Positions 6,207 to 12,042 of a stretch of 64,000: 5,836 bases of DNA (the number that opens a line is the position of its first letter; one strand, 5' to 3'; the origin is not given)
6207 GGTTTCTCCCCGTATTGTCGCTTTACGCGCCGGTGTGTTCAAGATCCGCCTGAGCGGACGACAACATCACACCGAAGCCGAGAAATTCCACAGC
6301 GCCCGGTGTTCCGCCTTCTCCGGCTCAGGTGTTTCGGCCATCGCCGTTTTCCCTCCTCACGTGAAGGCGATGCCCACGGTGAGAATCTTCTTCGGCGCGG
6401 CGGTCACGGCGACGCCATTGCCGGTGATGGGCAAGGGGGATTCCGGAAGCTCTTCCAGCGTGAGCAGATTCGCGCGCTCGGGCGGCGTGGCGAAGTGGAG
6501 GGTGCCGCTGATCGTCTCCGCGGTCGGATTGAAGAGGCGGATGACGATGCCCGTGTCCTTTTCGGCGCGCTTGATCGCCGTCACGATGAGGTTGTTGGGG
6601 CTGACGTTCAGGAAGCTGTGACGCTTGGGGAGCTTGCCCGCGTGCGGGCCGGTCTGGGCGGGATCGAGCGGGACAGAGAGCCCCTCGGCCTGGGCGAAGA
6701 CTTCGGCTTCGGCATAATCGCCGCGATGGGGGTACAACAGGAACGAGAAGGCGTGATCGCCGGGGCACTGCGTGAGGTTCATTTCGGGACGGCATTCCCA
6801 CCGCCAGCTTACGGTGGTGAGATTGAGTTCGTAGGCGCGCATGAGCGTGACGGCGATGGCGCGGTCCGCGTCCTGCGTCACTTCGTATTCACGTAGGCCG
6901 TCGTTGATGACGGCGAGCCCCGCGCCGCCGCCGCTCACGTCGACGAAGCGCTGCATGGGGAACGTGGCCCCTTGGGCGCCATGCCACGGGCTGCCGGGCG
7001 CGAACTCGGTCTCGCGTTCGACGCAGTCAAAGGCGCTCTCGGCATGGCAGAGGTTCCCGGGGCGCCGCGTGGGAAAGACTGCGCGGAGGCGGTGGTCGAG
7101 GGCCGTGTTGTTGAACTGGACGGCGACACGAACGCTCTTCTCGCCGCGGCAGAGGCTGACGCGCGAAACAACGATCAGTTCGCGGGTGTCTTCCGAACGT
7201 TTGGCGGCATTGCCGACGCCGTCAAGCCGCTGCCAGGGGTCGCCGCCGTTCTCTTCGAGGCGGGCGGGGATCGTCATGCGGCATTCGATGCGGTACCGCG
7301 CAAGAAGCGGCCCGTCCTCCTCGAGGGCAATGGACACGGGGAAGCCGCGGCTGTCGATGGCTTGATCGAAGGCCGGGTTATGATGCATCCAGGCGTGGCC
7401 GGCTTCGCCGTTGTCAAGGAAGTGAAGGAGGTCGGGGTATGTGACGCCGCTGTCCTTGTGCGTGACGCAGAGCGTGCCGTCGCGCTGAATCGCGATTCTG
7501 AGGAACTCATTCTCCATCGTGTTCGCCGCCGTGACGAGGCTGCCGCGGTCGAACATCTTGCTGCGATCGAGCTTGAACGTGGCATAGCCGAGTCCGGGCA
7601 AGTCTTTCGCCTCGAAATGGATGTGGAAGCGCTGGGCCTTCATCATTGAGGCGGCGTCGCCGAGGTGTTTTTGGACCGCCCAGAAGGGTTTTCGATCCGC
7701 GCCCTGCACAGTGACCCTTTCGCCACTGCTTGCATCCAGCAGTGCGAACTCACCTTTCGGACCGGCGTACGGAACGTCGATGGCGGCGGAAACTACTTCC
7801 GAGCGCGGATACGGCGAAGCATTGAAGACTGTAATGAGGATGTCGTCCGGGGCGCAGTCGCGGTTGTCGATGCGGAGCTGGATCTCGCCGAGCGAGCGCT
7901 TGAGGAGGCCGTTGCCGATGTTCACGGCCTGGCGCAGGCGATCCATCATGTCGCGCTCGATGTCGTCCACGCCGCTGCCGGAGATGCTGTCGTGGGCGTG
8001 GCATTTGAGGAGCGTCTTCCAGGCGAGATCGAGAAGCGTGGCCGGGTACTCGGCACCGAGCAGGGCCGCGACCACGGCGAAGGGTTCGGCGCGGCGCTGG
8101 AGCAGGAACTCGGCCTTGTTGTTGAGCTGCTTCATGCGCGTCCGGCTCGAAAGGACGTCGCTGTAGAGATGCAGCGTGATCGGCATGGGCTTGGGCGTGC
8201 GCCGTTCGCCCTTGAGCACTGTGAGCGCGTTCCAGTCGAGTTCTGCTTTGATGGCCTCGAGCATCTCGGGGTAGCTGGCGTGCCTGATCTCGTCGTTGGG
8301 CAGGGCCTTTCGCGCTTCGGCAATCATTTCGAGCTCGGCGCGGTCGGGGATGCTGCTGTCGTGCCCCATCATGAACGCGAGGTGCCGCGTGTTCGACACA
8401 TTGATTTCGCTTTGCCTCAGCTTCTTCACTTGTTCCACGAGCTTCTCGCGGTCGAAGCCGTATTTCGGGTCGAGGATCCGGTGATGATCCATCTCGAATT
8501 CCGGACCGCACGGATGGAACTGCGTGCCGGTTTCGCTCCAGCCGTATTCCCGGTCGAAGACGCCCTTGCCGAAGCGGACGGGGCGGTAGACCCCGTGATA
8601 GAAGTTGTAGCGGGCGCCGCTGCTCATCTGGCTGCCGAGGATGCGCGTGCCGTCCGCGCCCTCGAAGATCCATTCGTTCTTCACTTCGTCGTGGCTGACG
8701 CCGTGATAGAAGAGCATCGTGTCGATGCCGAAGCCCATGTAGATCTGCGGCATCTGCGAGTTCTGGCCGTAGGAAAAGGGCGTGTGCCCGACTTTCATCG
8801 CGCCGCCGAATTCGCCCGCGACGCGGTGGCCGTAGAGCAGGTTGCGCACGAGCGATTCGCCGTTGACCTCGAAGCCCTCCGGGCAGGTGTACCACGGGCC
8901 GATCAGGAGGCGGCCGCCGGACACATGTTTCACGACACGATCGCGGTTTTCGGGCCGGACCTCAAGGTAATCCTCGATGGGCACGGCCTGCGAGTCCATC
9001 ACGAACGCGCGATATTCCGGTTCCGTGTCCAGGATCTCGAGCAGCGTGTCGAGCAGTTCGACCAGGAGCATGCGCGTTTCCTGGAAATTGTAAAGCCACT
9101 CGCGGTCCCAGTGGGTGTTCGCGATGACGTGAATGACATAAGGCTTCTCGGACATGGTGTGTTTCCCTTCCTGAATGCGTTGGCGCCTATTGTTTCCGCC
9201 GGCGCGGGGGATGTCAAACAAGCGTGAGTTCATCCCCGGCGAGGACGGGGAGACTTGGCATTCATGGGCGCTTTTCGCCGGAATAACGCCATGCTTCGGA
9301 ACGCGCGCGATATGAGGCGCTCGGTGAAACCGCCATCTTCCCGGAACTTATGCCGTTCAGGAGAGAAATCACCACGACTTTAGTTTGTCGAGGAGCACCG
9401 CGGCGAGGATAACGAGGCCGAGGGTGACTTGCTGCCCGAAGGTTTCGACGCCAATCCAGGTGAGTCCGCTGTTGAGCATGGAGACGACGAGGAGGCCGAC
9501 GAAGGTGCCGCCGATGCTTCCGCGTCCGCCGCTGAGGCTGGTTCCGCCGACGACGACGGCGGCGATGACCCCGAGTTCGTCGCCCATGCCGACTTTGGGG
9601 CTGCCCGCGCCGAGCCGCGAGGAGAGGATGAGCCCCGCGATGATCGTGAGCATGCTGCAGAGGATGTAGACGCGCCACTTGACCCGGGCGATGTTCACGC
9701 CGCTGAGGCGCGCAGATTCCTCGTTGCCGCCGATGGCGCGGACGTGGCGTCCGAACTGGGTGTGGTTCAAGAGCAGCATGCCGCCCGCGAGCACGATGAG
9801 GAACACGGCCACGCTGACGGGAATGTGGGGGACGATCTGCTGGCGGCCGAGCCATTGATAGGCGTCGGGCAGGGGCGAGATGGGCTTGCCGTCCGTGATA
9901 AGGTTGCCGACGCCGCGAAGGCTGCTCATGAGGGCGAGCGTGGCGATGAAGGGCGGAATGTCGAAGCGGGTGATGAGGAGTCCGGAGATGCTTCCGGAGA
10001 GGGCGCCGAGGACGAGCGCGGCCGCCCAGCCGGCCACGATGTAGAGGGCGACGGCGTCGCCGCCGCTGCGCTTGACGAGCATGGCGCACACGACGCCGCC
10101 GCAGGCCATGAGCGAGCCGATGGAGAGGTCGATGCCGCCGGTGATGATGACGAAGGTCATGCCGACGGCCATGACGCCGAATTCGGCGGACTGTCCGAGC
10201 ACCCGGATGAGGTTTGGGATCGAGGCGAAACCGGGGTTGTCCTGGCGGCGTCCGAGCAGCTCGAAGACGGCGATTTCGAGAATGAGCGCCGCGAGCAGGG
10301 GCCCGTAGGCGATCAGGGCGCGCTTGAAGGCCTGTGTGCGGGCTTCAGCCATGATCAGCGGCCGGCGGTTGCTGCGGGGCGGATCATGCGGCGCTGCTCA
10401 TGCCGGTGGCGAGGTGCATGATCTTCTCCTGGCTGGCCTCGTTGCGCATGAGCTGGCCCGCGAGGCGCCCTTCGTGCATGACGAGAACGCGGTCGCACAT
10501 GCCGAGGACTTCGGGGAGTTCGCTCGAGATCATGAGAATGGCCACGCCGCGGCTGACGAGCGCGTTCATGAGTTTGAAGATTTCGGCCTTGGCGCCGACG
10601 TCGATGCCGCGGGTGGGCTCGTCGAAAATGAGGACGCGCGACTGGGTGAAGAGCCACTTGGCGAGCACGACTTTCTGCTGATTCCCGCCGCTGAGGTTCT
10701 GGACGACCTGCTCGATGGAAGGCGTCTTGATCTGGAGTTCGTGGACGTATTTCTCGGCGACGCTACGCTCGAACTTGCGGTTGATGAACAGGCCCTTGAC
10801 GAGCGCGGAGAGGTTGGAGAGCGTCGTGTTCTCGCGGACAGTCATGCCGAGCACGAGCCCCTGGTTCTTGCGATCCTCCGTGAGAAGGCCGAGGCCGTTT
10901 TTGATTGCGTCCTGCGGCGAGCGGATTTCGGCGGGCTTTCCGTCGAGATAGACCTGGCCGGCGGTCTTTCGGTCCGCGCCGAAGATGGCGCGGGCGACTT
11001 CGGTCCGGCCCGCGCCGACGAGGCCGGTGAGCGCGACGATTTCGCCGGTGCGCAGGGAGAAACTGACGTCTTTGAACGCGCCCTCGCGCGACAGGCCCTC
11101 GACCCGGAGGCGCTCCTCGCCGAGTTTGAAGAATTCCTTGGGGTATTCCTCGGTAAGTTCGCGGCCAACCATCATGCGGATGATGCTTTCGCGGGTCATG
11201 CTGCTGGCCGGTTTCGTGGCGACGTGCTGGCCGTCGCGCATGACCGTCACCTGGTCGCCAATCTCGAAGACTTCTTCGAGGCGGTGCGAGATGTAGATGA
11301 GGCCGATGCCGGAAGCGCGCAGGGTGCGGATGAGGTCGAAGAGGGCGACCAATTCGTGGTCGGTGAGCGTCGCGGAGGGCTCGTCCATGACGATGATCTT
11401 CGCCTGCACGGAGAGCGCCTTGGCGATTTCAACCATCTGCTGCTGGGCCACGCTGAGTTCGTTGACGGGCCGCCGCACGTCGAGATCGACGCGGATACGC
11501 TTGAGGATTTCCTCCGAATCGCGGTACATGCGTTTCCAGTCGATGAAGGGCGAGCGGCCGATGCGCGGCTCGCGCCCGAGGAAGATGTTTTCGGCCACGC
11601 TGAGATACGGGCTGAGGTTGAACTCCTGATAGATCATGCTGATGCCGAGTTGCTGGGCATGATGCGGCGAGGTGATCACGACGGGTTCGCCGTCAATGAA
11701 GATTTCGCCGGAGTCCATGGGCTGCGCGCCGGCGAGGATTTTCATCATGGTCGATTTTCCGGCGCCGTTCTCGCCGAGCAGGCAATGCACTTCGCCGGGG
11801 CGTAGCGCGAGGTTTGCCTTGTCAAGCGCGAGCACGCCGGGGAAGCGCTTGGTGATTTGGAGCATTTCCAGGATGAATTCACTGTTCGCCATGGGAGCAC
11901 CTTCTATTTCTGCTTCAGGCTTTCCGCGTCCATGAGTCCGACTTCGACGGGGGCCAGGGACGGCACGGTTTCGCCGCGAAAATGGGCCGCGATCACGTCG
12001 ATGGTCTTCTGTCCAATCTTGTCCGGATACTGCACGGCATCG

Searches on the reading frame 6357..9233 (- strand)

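Call 76: search_protein_families(library=pfam, proteins=[window:6357-9233:-], max_evalue=0.000001)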
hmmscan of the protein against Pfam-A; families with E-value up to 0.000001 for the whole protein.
window:6357-9233:- (958 aa): 4 families
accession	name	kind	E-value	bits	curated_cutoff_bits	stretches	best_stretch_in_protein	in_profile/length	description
PF01074.27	Glyco_hydro_38N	-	5.1e-27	95.4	25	1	34-318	2-245/270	Glycosyl hydrolases family 38 N-terminal domain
PF09261.16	Alpha-mann_mid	-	1.9e-15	57.1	31.1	1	356-449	2-94/96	Alpha mannosidase middle domain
PF07748.19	Glyco_hydro_38C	-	6.9e-12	46.5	25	1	573-800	1-199/206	Glycosyl hydrolases family 38 C-terminal domain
PF17677.7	Glyco_hydro38C2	-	3.3e-11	43.6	22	1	881-953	1-72/72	Glycosyl hydrolases family 38 C-terminal beta sandwich domain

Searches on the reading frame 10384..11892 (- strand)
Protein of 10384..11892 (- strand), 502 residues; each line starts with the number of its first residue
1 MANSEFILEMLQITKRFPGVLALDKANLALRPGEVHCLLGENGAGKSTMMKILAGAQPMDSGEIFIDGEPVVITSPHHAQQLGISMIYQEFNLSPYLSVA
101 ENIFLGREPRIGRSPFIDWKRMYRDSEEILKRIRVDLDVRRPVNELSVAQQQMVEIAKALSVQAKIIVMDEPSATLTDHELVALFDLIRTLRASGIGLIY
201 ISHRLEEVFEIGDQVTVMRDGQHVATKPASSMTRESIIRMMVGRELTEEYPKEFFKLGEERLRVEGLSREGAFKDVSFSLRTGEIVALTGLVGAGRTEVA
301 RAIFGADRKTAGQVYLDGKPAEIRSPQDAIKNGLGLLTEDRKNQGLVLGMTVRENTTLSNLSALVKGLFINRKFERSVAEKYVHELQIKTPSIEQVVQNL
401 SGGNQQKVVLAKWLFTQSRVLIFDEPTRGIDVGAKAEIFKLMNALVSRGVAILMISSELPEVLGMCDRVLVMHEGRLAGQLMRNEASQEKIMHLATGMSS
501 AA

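Call 76: search_protein_families(library=pfam, proteins=[window:10384-11892:-], max_evalue=0.000001)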
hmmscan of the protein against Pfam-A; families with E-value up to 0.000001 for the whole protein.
window:10384-11892:- (502 aa): 2 families
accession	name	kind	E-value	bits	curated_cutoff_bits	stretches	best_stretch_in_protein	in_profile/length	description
PF00005.33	ABC_tran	-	2.1e-54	184.3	25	2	23-173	1-136/137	ABC transporter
PF13304.12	AAA_21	-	7.8e-07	29.9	27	0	397-453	235-294/304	AAA domain, putative AbiEii toxin, Type IV TA system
